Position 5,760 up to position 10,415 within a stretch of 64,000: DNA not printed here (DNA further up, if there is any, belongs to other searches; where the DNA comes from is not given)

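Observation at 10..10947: Translationally coupled three-gene locus around a 2952-aa exoprotein with a recurring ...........-x(4-7)-[DE]C-xGGxC module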

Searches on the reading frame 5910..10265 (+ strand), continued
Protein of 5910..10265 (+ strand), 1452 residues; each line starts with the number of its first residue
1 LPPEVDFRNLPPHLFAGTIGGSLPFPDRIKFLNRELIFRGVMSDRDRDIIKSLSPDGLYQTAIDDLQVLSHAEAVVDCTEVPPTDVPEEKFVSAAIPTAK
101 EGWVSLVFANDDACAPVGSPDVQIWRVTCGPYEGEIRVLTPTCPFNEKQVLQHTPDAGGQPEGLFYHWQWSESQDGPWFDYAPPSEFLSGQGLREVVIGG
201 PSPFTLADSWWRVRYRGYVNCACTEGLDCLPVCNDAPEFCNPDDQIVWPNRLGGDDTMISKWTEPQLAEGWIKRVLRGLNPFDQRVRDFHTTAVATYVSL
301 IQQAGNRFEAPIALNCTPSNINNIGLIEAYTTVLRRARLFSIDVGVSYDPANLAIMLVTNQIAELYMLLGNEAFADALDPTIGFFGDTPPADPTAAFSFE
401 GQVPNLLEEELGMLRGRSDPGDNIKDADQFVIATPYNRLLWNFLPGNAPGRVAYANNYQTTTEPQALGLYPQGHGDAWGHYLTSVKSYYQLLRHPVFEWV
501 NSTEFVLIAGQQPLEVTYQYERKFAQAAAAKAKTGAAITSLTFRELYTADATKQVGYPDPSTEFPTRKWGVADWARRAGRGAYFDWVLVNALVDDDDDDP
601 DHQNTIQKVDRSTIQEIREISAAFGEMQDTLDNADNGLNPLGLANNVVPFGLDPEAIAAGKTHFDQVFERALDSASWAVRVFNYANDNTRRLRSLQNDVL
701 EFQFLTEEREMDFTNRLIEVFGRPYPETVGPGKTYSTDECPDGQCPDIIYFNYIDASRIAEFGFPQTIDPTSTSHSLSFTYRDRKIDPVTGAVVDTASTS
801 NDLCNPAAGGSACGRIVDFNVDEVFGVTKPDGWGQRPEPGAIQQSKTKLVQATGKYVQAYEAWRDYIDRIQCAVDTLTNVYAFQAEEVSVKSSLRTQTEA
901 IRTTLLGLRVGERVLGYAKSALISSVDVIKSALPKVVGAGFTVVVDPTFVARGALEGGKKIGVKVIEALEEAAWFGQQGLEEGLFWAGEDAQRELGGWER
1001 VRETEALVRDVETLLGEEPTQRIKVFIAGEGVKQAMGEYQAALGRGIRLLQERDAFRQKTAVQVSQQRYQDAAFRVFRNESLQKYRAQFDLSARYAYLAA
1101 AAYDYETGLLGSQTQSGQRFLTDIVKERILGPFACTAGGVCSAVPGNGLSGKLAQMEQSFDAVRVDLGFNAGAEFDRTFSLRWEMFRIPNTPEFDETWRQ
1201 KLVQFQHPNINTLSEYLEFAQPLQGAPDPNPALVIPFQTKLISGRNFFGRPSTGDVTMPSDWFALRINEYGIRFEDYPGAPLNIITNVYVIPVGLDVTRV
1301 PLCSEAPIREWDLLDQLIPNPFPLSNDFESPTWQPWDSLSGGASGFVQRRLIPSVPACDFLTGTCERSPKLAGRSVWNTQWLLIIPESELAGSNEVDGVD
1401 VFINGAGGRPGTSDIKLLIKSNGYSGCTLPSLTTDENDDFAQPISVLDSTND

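Call 26: find_related_loci(query=A1, collection=genome_contigs, flank=10000)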
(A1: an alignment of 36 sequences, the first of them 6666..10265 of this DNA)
Query A1 (1200 aa) in genome_contigs; peptide patterns used: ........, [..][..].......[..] (x = any residue, [..] = any of these).
598 stretches matched a pattern (row limit reached: there are more); 580 encode a relative of the query (tblastn E <= 1e-3); the best 80 are kept; 80 distinct loci.
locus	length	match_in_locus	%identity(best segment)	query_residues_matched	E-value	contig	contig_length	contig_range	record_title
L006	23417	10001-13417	54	3-1175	0e+0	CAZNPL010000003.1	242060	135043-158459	MAG TPA_asm: uncultured Phycisphaeraceae bacterium isolate SRP141376_co2_188 genome assembly, contig: NODE_55_length_242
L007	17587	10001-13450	51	3-1187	0e+0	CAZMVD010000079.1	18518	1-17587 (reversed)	MAG TPA_asm: uncultured Phycisphaeraceae bacterium isolate SRP193661_co2_155 genome assembly, contig: NODE_2640_length_1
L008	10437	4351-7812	50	5-1191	0e+0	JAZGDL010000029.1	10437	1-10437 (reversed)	MAG: Phycisphaerae bacterium isolate SCS3bin.42 SCS3bin.42_29, whole genome shotgun sequence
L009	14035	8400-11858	46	1-1179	0e+0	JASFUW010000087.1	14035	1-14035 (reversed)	MAG: Phycisphaerae bacterium isolate D1105M12metaG_Bin_242 D1105M12metaG_FD_scaffold_309_c1, whole genome shotgun sequen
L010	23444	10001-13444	46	1-1174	0e+0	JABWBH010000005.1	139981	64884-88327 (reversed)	MAG: Phycisphaerae bacterium isolate MAG_25 scaffold_110, whole genome shotgun sequence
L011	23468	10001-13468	46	1-1180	0e+0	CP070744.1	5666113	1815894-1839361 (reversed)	MAG: Phycisphaerales bacterium isolate bin37 chromosome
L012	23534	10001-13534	47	2-1180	0e+0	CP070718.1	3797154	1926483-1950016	MAG: Phycisphaerales bacterium isolate bin470 chromosome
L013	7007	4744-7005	61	4-771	0e+0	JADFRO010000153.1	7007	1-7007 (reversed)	MAG: Planctomycetota bacterium isolate B87T1L10 B87T1L10_NODE19041, whole genome shotgun sequence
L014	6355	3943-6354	55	3-826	0e+0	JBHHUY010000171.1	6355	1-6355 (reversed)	MAG: Phycisphaerae bacterium isolate S.4.sp3_bin.9 NODE_5951_length_6355_cov_6.566032, whole genome shotgun sequence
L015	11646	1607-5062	40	8-1174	0e+0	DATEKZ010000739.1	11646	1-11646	MAG TPA_asm: Verrucomicrobiia bacterium isolate SMAG_U8903 k141_561335, whole genome shotgun sequence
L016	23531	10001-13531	41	14-1174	0e+0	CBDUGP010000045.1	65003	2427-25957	MAG TPA_asm: uncultured bacterium isolate SRR22808116_maxbin2_13 genome assembly, contig: ERZ25043450.138, whole genome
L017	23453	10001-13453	38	12-1174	0e+0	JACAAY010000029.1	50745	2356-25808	MAG: Desulfuromonadales bacterium isolate Cfx2-04 MAG4_29, whole genome shotgun sequence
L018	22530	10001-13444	39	15-1174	0e+0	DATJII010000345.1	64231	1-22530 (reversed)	MAG TPA_asm: Candidatus Limnocylindria bacterium isolate SMAG_U15534 k141_5973308, whole genome shotgun sequence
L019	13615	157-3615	39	8-1174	0e+0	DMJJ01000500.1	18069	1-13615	MAG TPA_asm: Verrucomicrobiales bacterium isolate UBA11320 contig_3318, whole genome shotgun sequence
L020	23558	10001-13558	41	14-1175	0e+0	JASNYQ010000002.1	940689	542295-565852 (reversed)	MAG: Thermoanaerobaculia bacterium isolate ACID-4 HKU-EGSB-ACID-4_2, whole genome shotgun sequence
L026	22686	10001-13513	37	3-1174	0e+0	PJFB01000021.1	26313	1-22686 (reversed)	MAG: Geobacter sp. isolate L1geo L1geo_contig_21, whole genome shotgun sequence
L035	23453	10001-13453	40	8-1174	0e+0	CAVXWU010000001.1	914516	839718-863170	MAG: uncultured Verrucomicrobiae bacterium isolate MFD04944.bin.1.206 genome assembly, contig: contig_13458, whole genom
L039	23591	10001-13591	38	14-1174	0e+0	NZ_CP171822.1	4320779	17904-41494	Marinicella sp. W31 chromosome, complete genome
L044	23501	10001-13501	38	8-1172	0e+0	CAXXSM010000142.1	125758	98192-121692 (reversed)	MAG: bacterium isolate 04c6e7c0-51ca-4241-8bf9-7f12ca1f9b1d genome assembly, contig: contig_142, whole genome shotgun se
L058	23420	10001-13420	40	14-1174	0e+0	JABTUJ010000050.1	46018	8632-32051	MAG: Verrucomicrobiales bacterium isolate H5_VER1 seq0050, whole genome shotgun sequence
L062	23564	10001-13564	38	14-1175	0e+0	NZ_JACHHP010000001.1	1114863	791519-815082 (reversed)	Chiayiivirga flava strain DSM 24163 Ga0415248_01, whole genome shotgun sequence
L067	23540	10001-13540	38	6-1174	0e+0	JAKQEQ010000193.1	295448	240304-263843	MAG: Candidatus Hydrogenedentota bacterium isolate USDE_maxbin.110 k141_51651, whole genome shotgun sequence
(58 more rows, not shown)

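Call 40: predict_structure(alignment_id=A1)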
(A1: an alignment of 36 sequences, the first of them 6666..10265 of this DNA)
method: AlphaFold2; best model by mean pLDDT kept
length: 1200 residues; sequences in the alignment: 36
mean_pLDDT: 68.7   pTM: 0.61
mean pLDDT of the five models: 68.7, 67.6, 65.8, 60.2, 58.2
residues with pLDDT >= 90: 31; 70-90: 581; 50-70: 427; < 50: 161
segments of 3 or more residues with pLDDT < 50: 1-10, 31-39, 134-138, 166-168, 178-182, 192-199, 311-314, 352-356, 531-561, 678-682, 684-702, 704-708, 739-741, 1085-1093, 1176-1200
pLDDT, mean of each block of 10 residues (from residue 1): 38 65 65 44 59 68 57 78 81 81 87 84 72 50 56 71 60 53 52 48 58 69 80 86 83 59 71 89 88 79 61 61 88 84 58 51 78 85 77 65 69 85 83 71 64 77 87 81 71 83 71 54 68 39 42 43 71 77 84 85 82 81 68 52 52 56 56 51 42 45 49 55 54 51 52 70 80 85 85 81 68 67 69 80 86 69 74 85 78 86 86 64 81 85 89 90 82 76 82 73 62 73 68 79 70 63 58 53 47 57 73 64 75 83 72 78 83 51 39 37
secondary structure, 60 per line:
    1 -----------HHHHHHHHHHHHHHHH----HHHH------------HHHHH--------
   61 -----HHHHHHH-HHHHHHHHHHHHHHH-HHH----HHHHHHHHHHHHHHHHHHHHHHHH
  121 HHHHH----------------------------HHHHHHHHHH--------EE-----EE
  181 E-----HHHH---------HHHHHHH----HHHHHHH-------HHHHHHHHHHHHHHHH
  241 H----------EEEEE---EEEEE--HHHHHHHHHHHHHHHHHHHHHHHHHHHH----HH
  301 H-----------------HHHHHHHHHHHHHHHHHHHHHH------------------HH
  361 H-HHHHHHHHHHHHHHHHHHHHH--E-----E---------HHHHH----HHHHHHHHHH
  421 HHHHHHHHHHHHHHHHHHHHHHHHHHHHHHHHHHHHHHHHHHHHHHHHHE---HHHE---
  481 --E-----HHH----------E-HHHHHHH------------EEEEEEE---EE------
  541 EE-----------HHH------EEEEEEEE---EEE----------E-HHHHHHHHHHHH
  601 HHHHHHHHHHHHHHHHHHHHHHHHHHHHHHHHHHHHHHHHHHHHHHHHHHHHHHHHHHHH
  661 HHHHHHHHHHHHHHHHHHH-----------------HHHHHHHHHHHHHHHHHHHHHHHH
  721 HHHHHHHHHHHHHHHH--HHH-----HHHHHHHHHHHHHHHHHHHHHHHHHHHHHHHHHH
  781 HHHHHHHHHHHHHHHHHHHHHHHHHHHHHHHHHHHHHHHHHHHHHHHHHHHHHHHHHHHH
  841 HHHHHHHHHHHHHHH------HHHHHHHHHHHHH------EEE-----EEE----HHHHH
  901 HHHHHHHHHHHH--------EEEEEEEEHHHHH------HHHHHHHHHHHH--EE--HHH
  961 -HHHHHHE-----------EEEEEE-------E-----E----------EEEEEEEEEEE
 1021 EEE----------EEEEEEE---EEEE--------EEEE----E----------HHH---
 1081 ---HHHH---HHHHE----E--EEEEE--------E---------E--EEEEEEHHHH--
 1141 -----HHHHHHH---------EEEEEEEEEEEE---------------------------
elements in order (helices of 4 or more, strands of 3 or more residues): H12-27 H32-35 H48-52 H66-72 H74-88 H97-125 H154-163 E179-181 H187-190 H200-206 H211-217 H225-241 E252-256 E260-264 H267-294 H319-340 H363-383 H402-406 H411-469 H504-510 E523-529 E563-570 E574-576 H589-679 H697-736 H747-855 H862-874 E881-883 E889-891 H896-912 E921-928 H929-933 H940-951 H962-967 E980-985 E1010-1023 E1034-1040 E1044-1047 E1056-1059 H1084-1087 H1091-1094 E1103-1107 E1129-1134 H1135-1138 H1146-1152 E1162-1173

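Call 42: fold_search(model_id=the predicted structure, library=pdb)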
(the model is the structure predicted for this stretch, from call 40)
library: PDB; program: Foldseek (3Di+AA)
matches with E <= 10: 279; with E <= 0.001: 19
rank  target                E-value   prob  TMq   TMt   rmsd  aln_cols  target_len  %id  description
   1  6sue_A                7.3e-08  1.00  0.21  0.13  21.6      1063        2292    9  Structure of Photorhabdus luminescens Tc holotoxin pore, Mutation TccC3-D651A (released 2019-11-06)
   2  6rw8_A                2.7e-07  1.00  0.16  0.09  60.1      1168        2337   10  Cryo-EM structure of Xenorhabdus nematophila XptA1 (released 2019-10-23)
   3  5lki_A                2.8e-07  1.00  0.14  0.12  43.1       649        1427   13  Cryo-EM structure of the Tc toxin TcdA1 in its pore state (released 2016-08-31)
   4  6h6e_A                9.0e-07  1.00  0.16  0.09  28.0       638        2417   12  PTC3 holotoxin complex from Photorhabdus luminecens in prepore state (TcdA1, TcdB2, TccC3) (released 2018-10-03)
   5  6h6f_A                1.4e-06  1.00  0.15  0.08  34.6       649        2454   11  PTC3 holotoxin complex from Photorhabdus luminiscens - Mutant TcC-D651A (released 2018-10-03)
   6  6l7e_A                2.5e-06  1.00  0.16  0.09  34.3       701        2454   12  Toxin Complex TcdA1-TcdB1-TccC2 (released 2020-11-04)
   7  9c4k_B                2.9e-06  1.00  0.13  0.12  34.2       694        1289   11  Yersinia entomophaga holotoxin complex in prepore conformation (released 2025-12-31)
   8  8tv0_A                3.3e-06  1.00  0.16  0.08  59.0      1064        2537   11  XptA2 wild type (released 2023-09-27)
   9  9mli_A                4.0e-06  1.00  0.17  0.09  28.1       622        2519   13  Xenorhabdus nematophilus XptA2 RBD C Chimera (released 2025-03-05)
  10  6rw6_A                4.0e-06  1.00  0.15  0.08  35.3       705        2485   11  Cryo-EM structure of Photorhabdus luminescens TcdA1 (released 2019-10-23)
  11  8tqe_A                4.3e-06  1.00  0.16  0.09  28.4       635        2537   12  XptA2 wild type (released 2023-09-27)
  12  8cpz_A                4.9e-06  1.00  0.16  0.10  28.1       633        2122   11  Photorhabdus luminescens TcdA1 prepore-to-pore intermediate, K1179W mutant (released 2024-03-13)
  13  8cq0_A                5.6e-06  1.00  0.17  0.11  56.7       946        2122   12  Photorhabdus luminescens TcdA1 prepore-to-pore intermediate, K567W K2008W mutant (released 2024-03-13)
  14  4o9y_A                7.9e-06  1.00  0.16  0.09  34.4       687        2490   13  Crystal Structure of TcdA1 (released 2014-02-26)
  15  4o9y_G                8.7e-06  1.00  0.16  0.09  33.8       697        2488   12  Crystal Structure of TcdA1 (released 2014-02-26)
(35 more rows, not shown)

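Call 59: search_dna_similar(query=L002:17043-20042:+, collection=plasmids, mode=protein, max_rows=15)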
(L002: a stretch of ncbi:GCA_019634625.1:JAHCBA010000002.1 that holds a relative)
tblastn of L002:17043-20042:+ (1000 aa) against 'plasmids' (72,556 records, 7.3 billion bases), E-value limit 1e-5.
Records with a match: 135; places in all: 154; records where one place covers at least 80% of the query: 1.
Best place of each record, by identity: <60% 135.
By first word of the organism name: Serratia 46; Vibrio 15; Bacillus 8; Mycetohabitans 7; Aliiroseovarius 6; Ralstonia 6; Streptomyces 5; Sinorhizobium 5; Burkholderia 5; Enterobacter 3; and 21 more.
By predicted mobility (MOB-suite, as given by PLSDB): conjugative 67; non-mobilizable 62; mobilizable 6.
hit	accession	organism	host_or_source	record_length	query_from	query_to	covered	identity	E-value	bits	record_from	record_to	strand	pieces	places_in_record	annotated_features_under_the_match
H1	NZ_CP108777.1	Embleya sp. NBC_00896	-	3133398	28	975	95%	30.3%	2e-50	202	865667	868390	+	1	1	none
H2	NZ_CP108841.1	Streptomyces chartreusis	-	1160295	34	801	77%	33.3%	2e-48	196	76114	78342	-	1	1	none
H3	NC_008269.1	Rhodococcus jostii RHA1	-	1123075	33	782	75%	30.7%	5e-48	195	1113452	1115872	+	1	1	record has no annotation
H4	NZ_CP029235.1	Sinorhizobium fredii CCBAU 45436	Glycine max,cell culture,plant root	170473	23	781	76%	30.0%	3e-61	236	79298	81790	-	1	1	SpvB/TcaC N-terminal domain-containing protein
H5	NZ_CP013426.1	Burkholderia sp. MSMB0856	soil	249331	22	781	76%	29.8%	8e-50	201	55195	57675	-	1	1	SpvB/TcaC N-terminal domain-containing protein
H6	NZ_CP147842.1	Salinirubellus sp. SYNS196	cell cuture,sediment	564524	22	781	76%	29.3%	1e-42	177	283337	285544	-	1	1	SpvB/TcaC N-terminal domain-containing protein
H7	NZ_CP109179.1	Streptomyces sp. NBC_01717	-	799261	34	790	76%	29.2%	1e-39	167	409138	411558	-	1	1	SpvB/TcaC N-terminal domain-containing protein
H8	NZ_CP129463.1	Rhodococcus sp. M8-35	cell culture,nitrile contaminated soil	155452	30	781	75%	29.2%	1e-49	200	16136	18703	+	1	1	SpvB/TcaC N-terminal domain-containing protein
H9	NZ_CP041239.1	Sinorhizobium mexicanum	Acaciella angustissima,cell culture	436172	25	781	76%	29.0%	2e-58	228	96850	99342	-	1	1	SpvB/TcaC N-terminal domain-containing protein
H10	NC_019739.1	Allocoleopsis franciscana PCC 7113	-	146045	21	789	77%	27.8%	3e-50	202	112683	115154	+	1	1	SpvB/TcaC N-terminal domain-containing protein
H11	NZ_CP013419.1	Burkholderia savannae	soil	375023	28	802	78%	27.6%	2e-32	144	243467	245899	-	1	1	SpvB/TcaC N-terminal domain-containing protein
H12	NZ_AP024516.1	Nitrosospira sp. NRS527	Oryza sativa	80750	29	781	75%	28.1%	4e-48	195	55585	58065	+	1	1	SpvB/TcaC N-terminal domain-containing protein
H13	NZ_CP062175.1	Mycetohabitans rhizoxinica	Rhizopus microsporus,bacterial culture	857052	28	781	75%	28.0%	5e-37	160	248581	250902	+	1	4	SpvB/TcaC N-terminal domain-containing protein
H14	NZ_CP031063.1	Bacillus sp. AR4-2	cell culture,soil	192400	21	786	77%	25.3%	2e-46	189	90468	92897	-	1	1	SpvB/TcaC N-terminal domain-containing protein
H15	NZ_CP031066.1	Bacillus sp. SH8-8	cell culture,soil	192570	21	786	77%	25.3%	2e-46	189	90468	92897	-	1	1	SpvB/TcaC N-terminal domain-containing protein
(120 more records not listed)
